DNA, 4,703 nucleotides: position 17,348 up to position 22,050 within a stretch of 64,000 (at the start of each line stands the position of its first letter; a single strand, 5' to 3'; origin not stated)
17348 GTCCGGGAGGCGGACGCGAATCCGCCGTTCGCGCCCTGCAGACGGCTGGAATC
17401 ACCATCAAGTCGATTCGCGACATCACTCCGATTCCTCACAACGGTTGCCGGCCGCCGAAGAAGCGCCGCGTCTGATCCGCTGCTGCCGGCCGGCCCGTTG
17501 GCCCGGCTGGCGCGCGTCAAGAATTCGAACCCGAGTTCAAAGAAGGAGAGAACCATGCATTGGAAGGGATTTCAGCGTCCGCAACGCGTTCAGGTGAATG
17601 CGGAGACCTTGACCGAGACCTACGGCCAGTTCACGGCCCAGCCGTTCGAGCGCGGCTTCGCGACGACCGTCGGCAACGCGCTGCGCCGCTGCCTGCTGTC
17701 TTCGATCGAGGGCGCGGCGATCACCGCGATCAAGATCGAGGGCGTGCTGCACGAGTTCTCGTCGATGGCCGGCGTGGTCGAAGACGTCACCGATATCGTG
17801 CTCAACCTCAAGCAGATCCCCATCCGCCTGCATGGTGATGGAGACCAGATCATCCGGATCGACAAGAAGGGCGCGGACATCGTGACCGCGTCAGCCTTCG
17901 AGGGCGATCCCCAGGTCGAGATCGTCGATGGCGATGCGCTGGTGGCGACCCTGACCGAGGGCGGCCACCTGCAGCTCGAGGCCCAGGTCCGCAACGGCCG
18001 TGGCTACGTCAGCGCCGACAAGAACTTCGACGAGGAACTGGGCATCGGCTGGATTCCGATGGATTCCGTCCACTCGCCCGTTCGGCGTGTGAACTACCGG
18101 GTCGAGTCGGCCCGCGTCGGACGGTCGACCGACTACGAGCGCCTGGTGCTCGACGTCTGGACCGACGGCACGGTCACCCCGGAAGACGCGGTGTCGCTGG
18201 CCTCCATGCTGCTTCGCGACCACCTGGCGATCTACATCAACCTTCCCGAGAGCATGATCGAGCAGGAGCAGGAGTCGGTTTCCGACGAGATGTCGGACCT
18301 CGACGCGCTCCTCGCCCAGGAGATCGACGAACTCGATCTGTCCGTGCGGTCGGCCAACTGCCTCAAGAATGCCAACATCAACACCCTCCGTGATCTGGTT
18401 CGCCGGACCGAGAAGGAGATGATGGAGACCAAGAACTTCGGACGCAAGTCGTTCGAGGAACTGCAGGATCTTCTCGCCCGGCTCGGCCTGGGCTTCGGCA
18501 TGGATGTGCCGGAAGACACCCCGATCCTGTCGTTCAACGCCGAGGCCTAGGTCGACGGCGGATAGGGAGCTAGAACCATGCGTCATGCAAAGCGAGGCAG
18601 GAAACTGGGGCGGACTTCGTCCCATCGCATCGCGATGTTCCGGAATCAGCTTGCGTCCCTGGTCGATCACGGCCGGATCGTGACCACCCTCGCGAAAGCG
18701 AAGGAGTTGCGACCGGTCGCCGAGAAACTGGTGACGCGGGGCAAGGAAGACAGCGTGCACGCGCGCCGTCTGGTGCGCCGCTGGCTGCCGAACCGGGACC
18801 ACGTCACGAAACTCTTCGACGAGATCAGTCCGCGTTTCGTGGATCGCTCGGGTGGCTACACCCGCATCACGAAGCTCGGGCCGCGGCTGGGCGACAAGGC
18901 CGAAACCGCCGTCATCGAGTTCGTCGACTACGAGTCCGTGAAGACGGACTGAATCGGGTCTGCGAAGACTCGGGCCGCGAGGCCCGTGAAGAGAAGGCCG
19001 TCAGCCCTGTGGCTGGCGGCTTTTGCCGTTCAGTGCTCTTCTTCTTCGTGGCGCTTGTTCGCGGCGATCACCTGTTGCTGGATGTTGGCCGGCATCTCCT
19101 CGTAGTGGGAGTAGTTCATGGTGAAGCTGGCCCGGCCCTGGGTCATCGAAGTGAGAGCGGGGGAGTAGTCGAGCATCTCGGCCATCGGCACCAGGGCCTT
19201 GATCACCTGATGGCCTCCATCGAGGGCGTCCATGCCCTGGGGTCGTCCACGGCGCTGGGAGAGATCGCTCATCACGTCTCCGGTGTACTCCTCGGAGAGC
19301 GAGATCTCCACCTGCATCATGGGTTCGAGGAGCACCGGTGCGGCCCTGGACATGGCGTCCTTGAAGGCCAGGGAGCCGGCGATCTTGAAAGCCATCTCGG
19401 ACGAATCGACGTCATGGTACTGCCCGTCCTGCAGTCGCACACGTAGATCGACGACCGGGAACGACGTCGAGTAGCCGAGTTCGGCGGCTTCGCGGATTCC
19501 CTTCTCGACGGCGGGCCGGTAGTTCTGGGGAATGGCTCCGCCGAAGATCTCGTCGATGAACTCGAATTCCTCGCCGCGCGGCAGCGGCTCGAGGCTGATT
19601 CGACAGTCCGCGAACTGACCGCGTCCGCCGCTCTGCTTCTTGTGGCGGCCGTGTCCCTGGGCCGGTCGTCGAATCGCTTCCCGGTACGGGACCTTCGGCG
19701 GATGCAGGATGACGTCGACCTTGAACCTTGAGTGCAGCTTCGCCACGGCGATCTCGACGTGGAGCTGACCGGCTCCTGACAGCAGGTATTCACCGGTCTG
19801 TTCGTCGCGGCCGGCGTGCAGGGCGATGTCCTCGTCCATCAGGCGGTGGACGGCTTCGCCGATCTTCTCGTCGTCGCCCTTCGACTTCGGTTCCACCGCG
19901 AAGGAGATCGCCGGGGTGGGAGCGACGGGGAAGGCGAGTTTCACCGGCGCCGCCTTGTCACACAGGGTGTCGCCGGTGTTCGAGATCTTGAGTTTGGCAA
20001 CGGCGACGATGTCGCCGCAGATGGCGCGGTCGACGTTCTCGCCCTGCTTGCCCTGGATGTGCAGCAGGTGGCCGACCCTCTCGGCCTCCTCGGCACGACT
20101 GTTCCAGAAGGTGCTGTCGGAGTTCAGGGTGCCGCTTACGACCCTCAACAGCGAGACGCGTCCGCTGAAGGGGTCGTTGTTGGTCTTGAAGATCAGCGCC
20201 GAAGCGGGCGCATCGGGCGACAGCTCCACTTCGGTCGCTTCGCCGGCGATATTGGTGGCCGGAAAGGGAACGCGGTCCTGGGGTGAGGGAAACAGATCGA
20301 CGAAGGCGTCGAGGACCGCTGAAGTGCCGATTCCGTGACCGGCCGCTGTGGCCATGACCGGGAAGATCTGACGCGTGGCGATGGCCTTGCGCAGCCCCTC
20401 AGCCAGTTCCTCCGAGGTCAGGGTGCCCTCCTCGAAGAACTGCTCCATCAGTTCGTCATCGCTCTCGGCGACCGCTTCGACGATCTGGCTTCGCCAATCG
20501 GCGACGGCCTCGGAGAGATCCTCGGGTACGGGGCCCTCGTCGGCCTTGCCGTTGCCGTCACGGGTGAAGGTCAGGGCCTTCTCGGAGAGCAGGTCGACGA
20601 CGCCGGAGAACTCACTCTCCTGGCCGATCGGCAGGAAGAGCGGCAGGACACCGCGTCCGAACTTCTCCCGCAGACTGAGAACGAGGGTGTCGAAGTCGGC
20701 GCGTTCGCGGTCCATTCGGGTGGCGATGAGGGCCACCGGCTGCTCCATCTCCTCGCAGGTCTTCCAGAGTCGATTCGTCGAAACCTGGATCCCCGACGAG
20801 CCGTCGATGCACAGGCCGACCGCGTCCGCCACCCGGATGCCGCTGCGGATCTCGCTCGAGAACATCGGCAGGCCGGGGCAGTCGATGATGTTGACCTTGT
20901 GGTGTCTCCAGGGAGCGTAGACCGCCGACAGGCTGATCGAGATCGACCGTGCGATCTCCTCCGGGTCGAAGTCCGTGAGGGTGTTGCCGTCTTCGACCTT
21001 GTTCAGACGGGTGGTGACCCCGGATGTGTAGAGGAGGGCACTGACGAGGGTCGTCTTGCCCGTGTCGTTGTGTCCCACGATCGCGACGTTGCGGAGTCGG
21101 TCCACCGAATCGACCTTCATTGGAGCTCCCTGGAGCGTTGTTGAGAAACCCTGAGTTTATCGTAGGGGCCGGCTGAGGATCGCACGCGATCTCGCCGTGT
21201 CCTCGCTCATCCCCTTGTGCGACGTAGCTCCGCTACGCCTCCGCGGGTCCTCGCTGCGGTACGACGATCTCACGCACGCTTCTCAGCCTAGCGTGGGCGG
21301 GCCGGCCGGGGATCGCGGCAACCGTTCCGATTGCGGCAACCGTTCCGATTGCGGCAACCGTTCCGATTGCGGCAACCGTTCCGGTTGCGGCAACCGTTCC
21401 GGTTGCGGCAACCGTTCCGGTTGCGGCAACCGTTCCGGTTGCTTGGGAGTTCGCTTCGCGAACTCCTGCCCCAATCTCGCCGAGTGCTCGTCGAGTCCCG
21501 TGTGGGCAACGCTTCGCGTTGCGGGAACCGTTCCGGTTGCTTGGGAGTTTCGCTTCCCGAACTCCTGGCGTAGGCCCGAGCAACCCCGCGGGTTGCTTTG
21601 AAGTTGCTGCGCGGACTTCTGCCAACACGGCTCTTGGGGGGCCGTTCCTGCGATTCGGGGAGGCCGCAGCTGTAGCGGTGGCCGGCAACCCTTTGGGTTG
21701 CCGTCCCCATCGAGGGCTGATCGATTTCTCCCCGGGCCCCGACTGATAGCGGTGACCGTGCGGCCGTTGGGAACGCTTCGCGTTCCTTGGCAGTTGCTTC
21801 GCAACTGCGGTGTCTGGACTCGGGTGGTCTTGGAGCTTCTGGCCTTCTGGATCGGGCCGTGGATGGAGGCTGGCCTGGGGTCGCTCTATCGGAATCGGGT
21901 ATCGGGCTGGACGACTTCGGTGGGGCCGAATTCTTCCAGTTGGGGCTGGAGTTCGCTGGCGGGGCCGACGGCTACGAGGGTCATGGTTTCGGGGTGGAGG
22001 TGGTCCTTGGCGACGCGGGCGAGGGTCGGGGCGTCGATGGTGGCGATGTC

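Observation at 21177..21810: Copy A of a non-coding, hairpin-dense mosaic element (three copies within 22 kb)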

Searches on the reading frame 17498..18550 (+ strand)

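Call 13: search_protein_families(library=pfam, proteins=[window:17498-18550:+])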
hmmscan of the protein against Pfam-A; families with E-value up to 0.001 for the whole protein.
window:17498-18550:+ (350 aa): 3 families
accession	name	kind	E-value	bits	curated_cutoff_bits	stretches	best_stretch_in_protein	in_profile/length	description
PF01000.31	RNA_pol_A_bac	-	1.4e-30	106.3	33.9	1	78-193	1-119/119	RNA polymerase Rpb3/RpoA insert domain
PF03118.21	RNA_pol_A_CTD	-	4.9e-25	87.5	23.8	1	267-327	6-66/67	Bacterial RNA polymerase, alpha chain C terminal domain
PF01193.29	RNA_pol_L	-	2e-23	82.4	24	1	49-243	2-74/74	RNA polymerase Rpb3/Rpb11 dimerisation domain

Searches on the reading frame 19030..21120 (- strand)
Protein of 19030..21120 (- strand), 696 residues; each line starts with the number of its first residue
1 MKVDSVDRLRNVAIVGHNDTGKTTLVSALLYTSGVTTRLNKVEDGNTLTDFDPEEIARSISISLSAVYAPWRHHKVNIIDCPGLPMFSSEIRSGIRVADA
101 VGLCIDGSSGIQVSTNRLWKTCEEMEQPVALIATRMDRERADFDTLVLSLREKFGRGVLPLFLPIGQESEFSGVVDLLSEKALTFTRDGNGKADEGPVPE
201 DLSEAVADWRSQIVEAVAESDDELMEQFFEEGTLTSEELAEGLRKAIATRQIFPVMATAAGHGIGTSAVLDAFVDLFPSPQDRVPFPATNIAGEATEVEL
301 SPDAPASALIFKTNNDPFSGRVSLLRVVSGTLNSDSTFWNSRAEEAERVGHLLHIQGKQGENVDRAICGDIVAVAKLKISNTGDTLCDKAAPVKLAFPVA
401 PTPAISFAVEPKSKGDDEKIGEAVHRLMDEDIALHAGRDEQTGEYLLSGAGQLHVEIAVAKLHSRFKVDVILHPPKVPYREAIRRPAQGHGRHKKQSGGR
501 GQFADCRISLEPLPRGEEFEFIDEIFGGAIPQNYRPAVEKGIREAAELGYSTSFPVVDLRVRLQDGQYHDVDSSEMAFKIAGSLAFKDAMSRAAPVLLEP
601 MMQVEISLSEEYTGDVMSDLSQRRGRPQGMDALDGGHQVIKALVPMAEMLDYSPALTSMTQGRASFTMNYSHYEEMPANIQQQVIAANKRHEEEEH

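Call 13: search_protein_families(library=pfam, proteins=[window:19030-21120:-])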
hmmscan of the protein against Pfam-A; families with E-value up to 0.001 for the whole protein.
window:19030-21120:- (696 aa): 7 families
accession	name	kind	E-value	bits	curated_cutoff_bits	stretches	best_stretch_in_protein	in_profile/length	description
PF03764.24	EFG_IV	-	7e-42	142.5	24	1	475-593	1-120/121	Elongation factor G, domain IV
PF00009.33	GTP_EFTU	-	7.5e-37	127.2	26.5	1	8-279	2-188/188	Elongation factor Tu GTP binding domain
PF00679.30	EFG_C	-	7.7e-30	103.2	27.9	1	596-683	1-88/89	Elongation factor G C-terminus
PF14492.12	EFG_III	-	2.1e-24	85.8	27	1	401-473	2-74/75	Elongation Factor G, domain III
PF22042.2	EF-G_D2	-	3.7e-18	65.8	27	1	305-388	1-83/84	Elongation factor G domain 2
PF03144.31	GTP_EFTU_D2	-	1.4e-09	38.6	30.3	1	320-387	1-73/73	Elongation factor Tu domain 2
PF01926.29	MMR_HSR1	-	4.3e-06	27.3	21.9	1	11-134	1-112/113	50S ribosome-binding GTPase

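Call 14: find_encoding_contigs(protein=window:19030-21120:-, flank=10000, max_places=6)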
Protein window:19030-21120:- (696 aa): no gene with exactly this product is on record in the collection.
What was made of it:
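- Tried and rejected: An exact protein look-up found nothing on record (call 14).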

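Call 24: find_homologous_proteins(query=window:19030-21120:-, max_evalue=1e-50)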
Query window:19030-21120:- (696 aa): 7341 proteins with E <= 1e-50 among 8000 candidates; the best 120 are listed.
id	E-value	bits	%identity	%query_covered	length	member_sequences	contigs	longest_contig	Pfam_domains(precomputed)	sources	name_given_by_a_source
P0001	0.0e+0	1561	100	100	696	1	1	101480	PF01926.30,PF00679.31,PF14492.13,PF00009.34,PF03764.25,PF03144.32,PF22042.3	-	-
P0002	0.0e+0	1093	68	100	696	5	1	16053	PF01926.30,PF00679.31,PF14492.13,PF00009.34,PF03764.25,PF03144.32,PF22042.3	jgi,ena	-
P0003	0.0e+0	1068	68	100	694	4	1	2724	PF00679.31,PF14492.13,PF00009.34,PF03764.25,PF03144.32,PF22042.3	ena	-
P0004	0.0e+0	1053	67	100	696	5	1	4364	PF00679.31,PF14492.13,PF00009.34,PF03764.25,PF03144.32,PF22042.3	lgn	-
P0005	0.0e+0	1043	66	100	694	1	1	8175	PF00679.31,PF14492.13,PF00009.34,PF03764.25,PF03144.32,PF22042.3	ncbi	-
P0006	0.0e+0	1042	66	100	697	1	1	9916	PF00679.31,PF14492.13,PF00009.34,PF03764.25,PF22042.3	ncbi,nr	ncbi:MAG: elongation factor G [Acidobacteriota bacterium]|nr:elongation factor G [Acidobacteriota ba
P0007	0.0e+0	1037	65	100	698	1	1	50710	PF01926.30,PF00679.31,PF14492.13,PF00009.34,PF03764.25,PF03144.32,PF22042.3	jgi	jgi:elongation factor G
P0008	0.0e+0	1034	66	100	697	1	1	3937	PF01926.30,PF00679.31,PF14492.13,PF00009.34,PF03764.25,PF22042.3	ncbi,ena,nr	ncbi:MAG: elongation factor G [Thermoanaerobaculia bacterium]|nr:elongation factor G [Thermoanaeroba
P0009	0.0e+0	1034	64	100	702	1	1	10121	PF00679.31,PF14492.13,PF00009.34,PF03764.25,PF03144.32,PF22042.3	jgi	jgi:elongation factor G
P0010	0.0e+0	1034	63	100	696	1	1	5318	PF00679.31,PF14492.13,PF00009.34,PF03764.25,PF03144.32,PF22042.3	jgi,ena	jgi:elongation factor G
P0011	0.0e+0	1032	64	100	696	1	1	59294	PF00679.31,PF14492.13,PF00009.34,PF03764.25,PF22042.3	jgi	jgi:elongation factor G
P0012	0.0e+0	1031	64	100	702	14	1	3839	PF00679.31,PF14492.13,PF00009.34,PF03764.25,PF03144.32,PF22042.3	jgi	jgi:elongation factor G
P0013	0.0e+0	1030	64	100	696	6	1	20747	PF00679.31,PF14492.13,PF00009.34,PF03764.25,PF03144.32,PF22042.3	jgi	jgi:elongation factor G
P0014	0.0e+0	1029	65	100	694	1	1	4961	PF00679.31,PF14492.13,PF00009.34,PF03764.25,PF03144.32,PF22042.3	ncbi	-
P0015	0.0e+0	1028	64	100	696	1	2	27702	PF00679.31,PF14492.13,PF00009.34,PF03764.25,PF22042.3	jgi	jgi:elongation factor G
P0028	0.0e+0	1024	65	100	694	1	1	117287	PF01926.30,PF00679.31,PF14492.13,PF00009.34,PF03764.25,PF03144.32,PF22042.3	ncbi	-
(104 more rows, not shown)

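Call 29: find_encoding_contigs(protein=P0002, flank=10000, max_places=3)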
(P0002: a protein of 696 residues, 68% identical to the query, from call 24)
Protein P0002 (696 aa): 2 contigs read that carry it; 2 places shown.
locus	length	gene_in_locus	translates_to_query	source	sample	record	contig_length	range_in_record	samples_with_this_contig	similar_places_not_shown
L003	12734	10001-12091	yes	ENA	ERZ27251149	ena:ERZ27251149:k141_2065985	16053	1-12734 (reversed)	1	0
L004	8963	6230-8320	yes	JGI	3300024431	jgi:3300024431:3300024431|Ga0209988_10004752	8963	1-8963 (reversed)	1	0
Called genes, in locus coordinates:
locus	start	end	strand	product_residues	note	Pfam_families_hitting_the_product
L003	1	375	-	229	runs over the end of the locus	-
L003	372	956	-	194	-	PF04542:Sigma70_r2, PF08281:Sigma70_r4_2, PF04545:Sigma70_r4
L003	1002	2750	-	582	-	PF01520:Amidase_3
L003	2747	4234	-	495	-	PF01425:Amidase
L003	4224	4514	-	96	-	PF02686:GatC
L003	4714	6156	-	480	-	PF00437:T2SSE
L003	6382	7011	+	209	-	PF01726:LexA_DNA_bind, PF00717:Peptidase_S24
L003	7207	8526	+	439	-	PF00675:Peptidase_M16, PF05193:Peptidase_M16_C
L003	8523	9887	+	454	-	PF00675:Peptidase_M16, PF05193:Peptidase_M16_C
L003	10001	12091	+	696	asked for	PF00009:GTP_EFTU, PF01926:MMR_HSR1 (weak), PF22042:EF-G_D2, PF03144:GTP_EFTU_D2 (weak), PF14492:EFG_III, PF03764:EFG_IV, PF00679:EFG_C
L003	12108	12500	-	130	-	PF01196:Ribosomal_L17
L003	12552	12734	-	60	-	?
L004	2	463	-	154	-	?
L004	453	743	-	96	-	PF02686:GatC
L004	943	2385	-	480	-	PF00437:T2SSE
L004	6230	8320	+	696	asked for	PF00009:GTP_EFTU, PF01926:MMR_HSR1 (weak), PF22042:EF-G_D2, PF03144:GTP_EFTU_D2 (weak), PF14492:EFG_III, PF03764:EFG_IV, PF00679:EFG_C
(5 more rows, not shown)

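Call 30: find_encoding_contigs(protein=P0028, flank=10000, max_places=3)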
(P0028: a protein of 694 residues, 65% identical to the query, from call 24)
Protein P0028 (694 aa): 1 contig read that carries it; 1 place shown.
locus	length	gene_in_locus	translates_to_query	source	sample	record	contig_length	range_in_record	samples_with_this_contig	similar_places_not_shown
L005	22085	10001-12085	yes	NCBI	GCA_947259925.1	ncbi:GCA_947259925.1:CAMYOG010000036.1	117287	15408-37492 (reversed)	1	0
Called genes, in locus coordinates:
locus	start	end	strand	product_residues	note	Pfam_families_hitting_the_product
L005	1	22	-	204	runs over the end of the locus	PF13490:zf-HC2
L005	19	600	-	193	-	PF04542:Sigma70_r2, PF08281:Sigma70_r4_2, PF04545:Sigma70_r4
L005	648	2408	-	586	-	PF01520:Amidase_3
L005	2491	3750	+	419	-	PF01743:PolyA_pol, PF12627:PolyA_pol_RNAbd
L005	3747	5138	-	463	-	PF00437:T2SSE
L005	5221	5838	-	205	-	PF01726:LexA_DNA_bind, PF00717:Peptidase_S24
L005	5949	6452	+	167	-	PF04519:Bactofilin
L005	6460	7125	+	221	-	-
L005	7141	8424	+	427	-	PF00675:Peptidase_M16, PF05193:Peptidase_M16_C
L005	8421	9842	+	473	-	PF00675:Peptidase_M16, PF05193:Peptidase_M16_C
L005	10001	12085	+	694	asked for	PF00009:GTP_EFTU, PF01926:MMR_HSR1 (faint), PF03144:GTP_EFTU_D2 (weak), PF22042:EF-G_D2, PF14492:EFG_III, PF03764:EFG_IV, PF00679:EFG_C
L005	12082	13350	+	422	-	-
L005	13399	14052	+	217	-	PF01135:PCMT (weak), PF13489:Methyltransf_23, PF01209:Ubie_methyltran (weak), PF08704:GCD14, PF13649:Methyltransf_25, PF13847:Methyltransf_31, PF08241:Methyltransf_11, PF08242:Methyltransf_12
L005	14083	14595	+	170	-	PF10882:bPH_5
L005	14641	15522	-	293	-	PF00072:Response_reg, PF13581:HATPase_c_2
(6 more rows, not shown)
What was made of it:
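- On Integron attC sites: The flanking genes are housekeeping and syntenic in relatives (calls 13, 29, 30).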

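Call 88: find_encoding_contigs(protein=P0008, flank=10000, max_places=2)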
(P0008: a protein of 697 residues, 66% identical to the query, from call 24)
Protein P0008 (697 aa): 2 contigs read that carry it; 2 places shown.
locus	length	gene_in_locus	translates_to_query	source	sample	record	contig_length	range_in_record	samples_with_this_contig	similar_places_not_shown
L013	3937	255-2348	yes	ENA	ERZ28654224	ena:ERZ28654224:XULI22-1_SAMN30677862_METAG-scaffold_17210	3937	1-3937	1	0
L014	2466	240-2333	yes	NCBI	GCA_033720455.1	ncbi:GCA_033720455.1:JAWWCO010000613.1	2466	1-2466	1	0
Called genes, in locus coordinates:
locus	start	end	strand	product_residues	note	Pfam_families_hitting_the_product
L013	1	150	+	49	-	?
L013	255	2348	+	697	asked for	PF00009:GTP_EFTU, PF01926:MMR_HSR1 (faint), PF22042:EF-G_D2, PF14492:EFG_III, PF03764:EFG_IV, PF00679:EFG_C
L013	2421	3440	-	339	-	-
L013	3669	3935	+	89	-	?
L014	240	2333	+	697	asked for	PF00009:GTP_EFTU, PF01926:MMR_HSR1 (faint), PF22042:EF-G_D2, PF14492:EFG_III, PF03764:EFG_IV, PF00679:EFG_C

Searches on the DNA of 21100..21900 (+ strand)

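Call 22: search_rna_families(source=window, start=21100, end=21900, threshold=evalue, max_evalue=10)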
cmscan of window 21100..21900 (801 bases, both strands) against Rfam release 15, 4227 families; matches with E-value up to 10: 19.
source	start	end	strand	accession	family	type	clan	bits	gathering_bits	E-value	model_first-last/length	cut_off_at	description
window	21315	21427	-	RF04214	MIR7526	Gene; miRNA;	-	36.2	110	1.1e-05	1-113/113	no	MIR7526 microRNA precursor family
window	21351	21444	+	RF03240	MIR5534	Gene; miRNA;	-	31.5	79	0.00061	1-102/102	no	MIR5534 microRNA precursor family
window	21318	21442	-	RF03296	MIR8788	Gene; miRNA;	-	30.1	124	0.0052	1-138/138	no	MIR8788 microRNA precursor family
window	21328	21433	-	RF03240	MIR5534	Gene; miRNA;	-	27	79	0.0087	1-102/102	no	MIR5534 microRNA precursor family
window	21320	21440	+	RF04159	MIR1437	Gene; miRNA;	-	25.2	168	0.061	1-192/192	no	MIR1437 microRNA precursor family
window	21350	21469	+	RF01400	istR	Gene; antitoxin;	-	24.6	45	0.012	1-130/130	no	istR Hfq binding RNA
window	21375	21439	+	RF04165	mir-2483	Gene; miRNA;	-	23.1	75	0.081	1-80/80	no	mir-2483 microRNA precursor family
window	21327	21434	-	RF04119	MIR1858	Gene; miRNA;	-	22.1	137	0.36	1-197/197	no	MIR1858 microRNA precursor family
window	21371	21425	+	RF04131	mir-2032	Gene; miRNA;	-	20.7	100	0.34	1-77/77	no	mir-2032 microRNA precursor family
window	21371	21443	-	RF03349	mir-3151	Gene; miRNA;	-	18.2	83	3.5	1-85/85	no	mir-3151 microRNA precursor family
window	21362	21433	+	RF04119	MIR1858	Gene; miRNA;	-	17.6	137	3.8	1-197/197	no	MIR1858 microRNA precursor family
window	21571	21627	+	RF01538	TB11Cs3H1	Gene; snRNA; snoRNA; HACA-box;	-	16.8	50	1.7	1-72/72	no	Trypanosomatid snoRNA TB11Cs3H1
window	21362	21434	+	RF03976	MIR898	Gene; miRNA;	-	16.5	75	1.7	1-154/154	no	MIR898 microRNA precursor family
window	21383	21450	+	RF03812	mir-BART19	Gene; miRNA;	-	15.6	100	5.2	1-93/93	no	mir-BART19 microRNA precursor family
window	21408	21515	-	RF01721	Pseudomon-groES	Cis-reg;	-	14.9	50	4.6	1-111/111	no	Pseudomon-groES RNA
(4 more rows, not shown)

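Call 32: build_rna_model(alignment_id=A2)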
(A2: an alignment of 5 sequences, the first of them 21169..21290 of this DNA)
Model R1 built from alignment A2 (5 sequences, 122 columns); structure: RNAalifold consensus.
model positions 122; base pairs 40; branch points 0; effective number of sequences 1.07; information 0.59 bits per position. Calibrated on 0.2 Mb of random sequence (short: E-values are rough).
structure used (alignment columns):
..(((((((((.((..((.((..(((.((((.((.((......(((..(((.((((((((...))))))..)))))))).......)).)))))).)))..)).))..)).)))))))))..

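Call 33: search_with_rna_model(model_id=R1, sources=[window, L001, L003, L004, L005], max_evalue=10, show_alignments=0)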
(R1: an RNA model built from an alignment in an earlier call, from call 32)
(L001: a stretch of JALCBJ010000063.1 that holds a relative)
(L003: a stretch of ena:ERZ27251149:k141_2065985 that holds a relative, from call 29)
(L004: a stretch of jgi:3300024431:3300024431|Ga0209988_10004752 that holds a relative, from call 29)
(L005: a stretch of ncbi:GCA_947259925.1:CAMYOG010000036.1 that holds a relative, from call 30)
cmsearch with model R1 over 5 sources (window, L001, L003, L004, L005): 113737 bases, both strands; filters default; matches with E-value up to 10: 13.
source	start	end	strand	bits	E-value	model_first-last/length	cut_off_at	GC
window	21169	21290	+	139.8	5.6e-30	1-122/122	no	0.66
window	43293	43414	-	136.1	4e-29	1-122/122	no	0.68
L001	5151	5272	-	131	6.2e-28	1-122/122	no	0.67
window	25327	25448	+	127.7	3.5e-27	1-122/122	no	0.66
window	25804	25919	-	94.4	1.9e-19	1-122/122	no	0.65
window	25519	25658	+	29.9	0.00016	14-109/122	no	0.61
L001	5151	5272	+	23.4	0.0052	1-122/122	no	0.67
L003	2512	2647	-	14.4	0.64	1-122/122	no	0.68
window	50117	50195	-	13.3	1.1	1-122/122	no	0.72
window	141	205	-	13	1.4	1-122/122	no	0.69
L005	2675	2759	-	12.8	1.5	1-122/122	no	0.75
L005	8766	8830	-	12.5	1.8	1-122/122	no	0.69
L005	228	271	+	10.5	5.1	1-122/122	no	0.77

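Call 61: search_with_rna_model(model_id=R1, sources=[L006, L007, L008, L009], max_evalue=10)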
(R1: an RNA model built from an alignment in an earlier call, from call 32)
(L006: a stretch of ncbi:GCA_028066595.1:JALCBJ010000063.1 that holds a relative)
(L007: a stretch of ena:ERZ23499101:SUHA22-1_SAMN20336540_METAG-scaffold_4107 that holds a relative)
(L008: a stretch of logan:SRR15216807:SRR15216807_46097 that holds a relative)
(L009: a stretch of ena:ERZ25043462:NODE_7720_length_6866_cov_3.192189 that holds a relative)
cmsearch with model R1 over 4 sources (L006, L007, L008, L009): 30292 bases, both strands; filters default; matches with E-value up to 10: 2.
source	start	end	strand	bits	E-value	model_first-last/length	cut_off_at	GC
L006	10858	10979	-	131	1.6e-28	1-122/122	no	0.67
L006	10858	10979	+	23.4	0.0014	1-122/122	no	0.67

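Call 64: search_dna_similar(query=window:21165-21810:+, collection=plasmids, mode=distant, max_evalue=0.001, max_rows=10)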
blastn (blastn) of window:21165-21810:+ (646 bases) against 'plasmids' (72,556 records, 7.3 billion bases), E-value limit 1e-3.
No match.

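Call 89: search_with_rna_model(model_id=R1, sources=[L010, L011, L012, L013, L014], max_evalue=10)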
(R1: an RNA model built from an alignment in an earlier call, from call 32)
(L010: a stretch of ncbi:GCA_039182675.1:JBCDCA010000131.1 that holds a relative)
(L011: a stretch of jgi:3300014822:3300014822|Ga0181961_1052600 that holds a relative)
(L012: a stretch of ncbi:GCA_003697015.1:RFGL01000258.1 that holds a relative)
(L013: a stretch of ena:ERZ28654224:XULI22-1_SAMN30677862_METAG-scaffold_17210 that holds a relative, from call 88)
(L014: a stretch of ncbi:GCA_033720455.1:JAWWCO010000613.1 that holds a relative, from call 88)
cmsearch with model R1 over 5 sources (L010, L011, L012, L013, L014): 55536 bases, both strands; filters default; matches with E-value up to 10: 5.
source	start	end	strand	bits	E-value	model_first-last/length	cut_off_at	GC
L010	1743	1797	-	12.8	0.72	1-122/122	no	0.71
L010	4651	4725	-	12.7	0.76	1-122/122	no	0.73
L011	18287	18335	-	11.9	1.2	1-122/122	no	0.67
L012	18287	18335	-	11.9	1.2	1-122/122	no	0.67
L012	16820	16887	-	10.4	2.6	1-122/122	no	0.68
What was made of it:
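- M1 is absent from orthologous sites in all relatives examined (calls 33, 61, 89).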

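Call 90: search_with_rna_model(model_id=R1, source=window, filters=off, max_evalue=5)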
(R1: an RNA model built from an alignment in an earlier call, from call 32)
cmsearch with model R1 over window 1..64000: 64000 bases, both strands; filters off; matches with E-value up to 5: 52.
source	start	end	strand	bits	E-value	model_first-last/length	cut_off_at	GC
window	21169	21290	+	139.8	3.2e-30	1-122/122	no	0.66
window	43293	43414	-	136.1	2.3e-29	1-122/122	no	0.68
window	25327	25448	+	127.7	2e-27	1-122/122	no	0.66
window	25804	25919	-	94.4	1.1e-19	1-122/122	no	0.65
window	43293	43414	+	30.4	7.1e-05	1-122/122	no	0.68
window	25519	25658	+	29.9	9.1e-05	14-109/122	no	0.61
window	21169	21290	-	26.5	0.00058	1-122/122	no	0.66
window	47911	48043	+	16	0.15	1-122/122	no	0.65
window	25327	25448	-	13.9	0.46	1-122/122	no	0.66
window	6594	6655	-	13.7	0.51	1-122/122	no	0.77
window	29936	29984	-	13.4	0.6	1-122/122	no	0.67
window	50117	50195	-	13.3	0.65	1-122/122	no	0.72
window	7735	7834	-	13.1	0.71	1-122/122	no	0.72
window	56820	56879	+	13.1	0.71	1-122/122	no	0.7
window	141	205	-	13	0.77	1-122/122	no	0.69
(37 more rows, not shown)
